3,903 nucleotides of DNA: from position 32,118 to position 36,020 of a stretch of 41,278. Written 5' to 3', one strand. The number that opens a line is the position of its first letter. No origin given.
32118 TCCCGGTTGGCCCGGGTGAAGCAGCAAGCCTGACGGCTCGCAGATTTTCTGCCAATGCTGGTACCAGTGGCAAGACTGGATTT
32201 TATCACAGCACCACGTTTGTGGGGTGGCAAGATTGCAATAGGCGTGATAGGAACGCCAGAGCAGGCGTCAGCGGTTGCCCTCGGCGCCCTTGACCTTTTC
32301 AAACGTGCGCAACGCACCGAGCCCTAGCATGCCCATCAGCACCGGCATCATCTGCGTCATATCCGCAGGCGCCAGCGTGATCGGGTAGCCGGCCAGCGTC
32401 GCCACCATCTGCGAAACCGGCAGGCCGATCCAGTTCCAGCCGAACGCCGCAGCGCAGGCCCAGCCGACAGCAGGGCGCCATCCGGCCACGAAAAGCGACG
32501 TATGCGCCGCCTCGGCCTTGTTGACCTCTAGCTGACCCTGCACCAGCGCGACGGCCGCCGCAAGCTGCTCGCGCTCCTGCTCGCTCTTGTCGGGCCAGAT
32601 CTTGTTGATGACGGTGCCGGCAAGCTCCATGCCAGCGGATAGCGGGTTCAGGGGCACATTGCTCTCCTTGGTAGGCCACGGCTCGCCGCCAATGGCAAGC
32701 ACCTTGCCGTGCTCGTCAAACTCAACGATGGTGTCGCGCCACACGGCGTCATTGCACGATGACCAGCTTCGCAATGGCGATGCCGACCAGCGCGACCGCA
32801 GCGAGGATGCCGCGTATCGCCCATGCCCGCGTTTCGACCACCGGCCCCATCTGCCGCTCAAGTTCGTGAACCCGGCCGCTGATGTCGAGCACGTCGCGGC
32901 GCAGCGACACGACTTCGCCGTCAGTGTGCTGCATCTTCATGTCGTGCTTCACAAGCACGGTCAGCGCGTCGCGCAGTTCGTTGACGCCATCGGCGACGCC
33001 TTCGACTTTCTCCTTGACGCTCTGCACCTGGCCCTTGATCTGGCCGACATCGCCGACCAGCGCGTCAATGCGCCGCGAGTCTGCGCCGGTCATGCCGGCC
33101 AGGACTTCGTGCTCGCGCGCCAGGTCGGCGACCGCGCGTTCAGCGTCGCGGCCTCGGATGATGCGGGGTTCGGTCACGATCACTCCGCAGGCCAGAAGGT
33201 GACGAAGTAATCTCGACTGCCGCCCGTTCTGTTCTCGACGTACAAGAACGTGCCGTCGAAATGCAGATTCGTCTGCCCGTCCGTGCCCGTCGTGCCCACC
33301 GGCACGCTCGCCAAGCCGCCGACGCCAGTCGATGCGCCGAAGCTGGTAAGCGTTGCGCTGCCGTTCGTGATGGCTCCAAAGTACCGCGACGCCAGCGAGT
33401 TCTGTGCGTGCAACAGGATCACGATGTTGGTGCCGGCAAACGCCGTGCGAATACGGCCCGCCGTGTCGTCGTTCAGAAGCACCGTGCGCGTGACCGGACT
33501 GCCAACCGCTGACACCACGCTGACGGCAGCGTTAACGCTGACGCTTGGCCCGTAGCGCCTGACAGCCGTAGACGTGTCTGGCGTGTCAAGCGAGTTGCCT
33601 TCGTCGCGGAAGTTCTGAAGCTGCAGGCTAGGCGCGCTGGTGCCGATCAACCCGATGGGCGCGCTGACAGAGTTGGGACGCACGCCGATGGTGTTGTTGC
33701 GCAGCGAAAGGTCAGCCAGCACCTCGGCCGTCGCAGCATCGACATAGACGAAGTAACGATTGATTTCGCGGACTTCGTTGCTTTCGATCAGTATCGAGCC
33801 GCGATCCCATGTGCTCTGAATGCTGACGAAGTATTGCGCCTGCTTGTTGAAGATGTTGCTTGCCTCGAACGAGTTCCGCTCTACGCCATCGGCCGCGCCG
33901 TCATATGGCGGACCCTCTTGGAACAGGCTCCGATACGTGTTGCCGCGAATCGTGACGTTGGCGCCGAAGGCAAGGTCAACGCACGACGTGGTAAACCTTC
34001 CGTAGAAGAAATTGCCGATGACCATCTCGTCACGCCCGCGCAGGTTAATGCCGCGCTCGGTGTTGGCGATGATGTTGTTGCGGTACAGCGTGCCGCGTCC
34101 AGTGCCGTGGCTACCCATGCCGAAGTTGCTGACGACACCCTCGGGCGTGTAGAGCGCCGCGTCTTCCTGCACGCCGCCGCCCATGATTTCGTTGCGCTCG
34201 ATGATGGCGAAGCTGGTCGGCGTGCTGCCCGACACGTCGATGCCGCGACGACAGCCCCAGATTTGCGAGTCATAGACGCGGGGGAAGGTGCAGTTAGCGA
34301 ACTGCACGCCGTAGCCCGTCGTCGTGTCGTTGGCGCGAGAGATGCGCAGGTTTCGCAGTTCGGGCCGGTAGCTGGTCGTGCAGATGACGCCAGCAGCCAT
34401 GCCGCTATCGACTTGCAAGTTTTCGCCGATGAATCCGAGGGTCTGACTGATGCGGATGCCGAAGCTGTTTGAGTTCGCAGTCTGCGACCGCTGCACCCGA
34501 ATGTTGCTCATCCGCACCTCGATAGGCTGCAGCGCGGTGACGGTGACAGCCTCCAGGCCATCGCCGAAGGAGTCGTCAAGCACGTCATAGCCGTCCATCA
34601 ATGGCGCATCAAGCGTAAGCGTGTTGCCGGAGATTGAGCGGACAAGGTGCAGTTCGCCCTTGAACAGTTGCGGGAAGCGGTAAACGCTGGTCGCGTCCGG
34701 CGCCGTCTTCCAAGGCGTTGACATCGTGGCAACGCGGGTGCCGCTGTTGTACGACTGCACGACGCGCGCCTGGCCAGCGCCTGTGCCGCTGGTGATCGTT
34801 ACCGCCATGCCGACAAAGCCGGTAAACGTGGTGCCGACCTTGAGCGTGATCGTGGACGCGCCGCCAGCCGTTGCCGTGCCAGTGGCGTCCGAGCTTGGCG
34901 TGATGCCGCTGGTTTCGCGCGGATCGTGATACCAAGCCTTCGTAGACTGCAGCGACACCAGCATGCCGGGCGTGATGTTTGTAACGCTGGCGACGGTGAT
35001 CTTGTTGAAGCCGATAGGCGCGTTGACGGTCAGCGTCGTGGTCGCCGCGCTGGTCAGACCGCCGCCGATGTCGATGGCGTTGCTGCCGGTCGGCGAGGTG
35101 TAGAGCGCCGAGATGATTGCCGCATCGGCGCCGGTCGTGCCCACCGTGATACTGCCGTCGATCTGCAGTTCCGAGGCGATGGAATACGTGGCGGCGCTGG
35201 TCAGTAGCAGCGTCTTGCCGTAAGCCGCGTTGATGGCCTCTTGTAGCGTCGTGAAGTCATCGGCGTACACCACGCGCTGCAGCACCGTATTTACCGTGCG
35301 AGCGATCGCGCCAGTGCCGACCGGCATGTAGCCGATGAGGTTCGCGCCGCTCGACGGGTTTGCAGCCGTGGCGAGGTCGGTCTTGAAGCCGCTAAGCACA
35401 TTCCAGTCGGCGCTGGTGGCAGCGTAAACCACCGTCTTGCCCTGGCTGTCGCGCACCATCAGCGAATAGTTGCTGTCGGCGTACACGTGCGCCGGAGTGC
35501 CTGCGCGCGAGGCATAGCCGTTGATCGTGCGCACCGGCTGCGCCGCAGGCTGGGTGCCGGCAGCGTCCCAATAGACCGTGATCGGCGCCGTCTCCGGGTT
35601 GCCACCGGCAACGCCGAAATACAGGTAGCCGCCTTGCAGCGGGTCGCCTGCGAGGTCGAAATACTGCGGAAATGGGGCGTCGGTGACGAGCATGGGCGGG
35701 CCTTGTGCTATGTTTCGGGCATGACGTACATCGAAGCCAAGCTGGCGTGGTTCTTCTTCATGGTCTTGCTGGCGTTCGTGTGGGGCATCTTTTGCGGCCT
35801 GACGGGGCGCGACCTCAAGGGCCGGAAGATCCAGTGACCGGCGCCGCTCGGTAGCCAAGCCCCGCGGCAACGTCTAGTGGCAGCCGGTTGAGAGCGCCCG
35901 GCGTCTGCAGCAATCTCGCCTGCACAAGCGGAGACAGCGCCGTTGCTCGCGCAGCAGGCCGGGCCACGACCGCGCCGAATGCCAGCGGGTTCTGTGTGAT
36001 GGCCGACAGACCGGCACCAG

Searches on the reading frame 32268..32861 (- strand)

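Call 88: search_protein_families(library=pfam, proteins=[window:32268-32861:-], max_evalue=0.001)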
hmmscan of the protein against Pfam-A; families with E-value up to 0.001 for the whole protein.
window:32268-32861:- (197 aa): 1 family
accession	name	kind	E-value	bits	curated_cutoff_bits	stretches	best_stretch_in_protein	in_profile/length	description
PF11351.13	GTA_holin_3TM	-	3.3e-16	60.3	24.8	1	78-181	4-117/123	Holin of 3TMs, for gene-transfer release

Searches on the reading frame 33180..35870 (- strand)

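Call 11: search_protein_families(library=pfam, proteins=[window:33180-35870:-], max_evalue=0.01)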
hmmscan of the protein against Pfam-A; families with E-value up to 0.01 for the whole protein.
window:33180-35870:- (896 aa): 1 family
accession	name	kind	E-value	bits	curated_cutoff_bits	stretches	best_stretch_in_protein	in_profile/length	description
PF13229.12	Beta_helix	-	1.8e-08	34.6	25.9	2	493-653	1-141/158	Right handed beta helix region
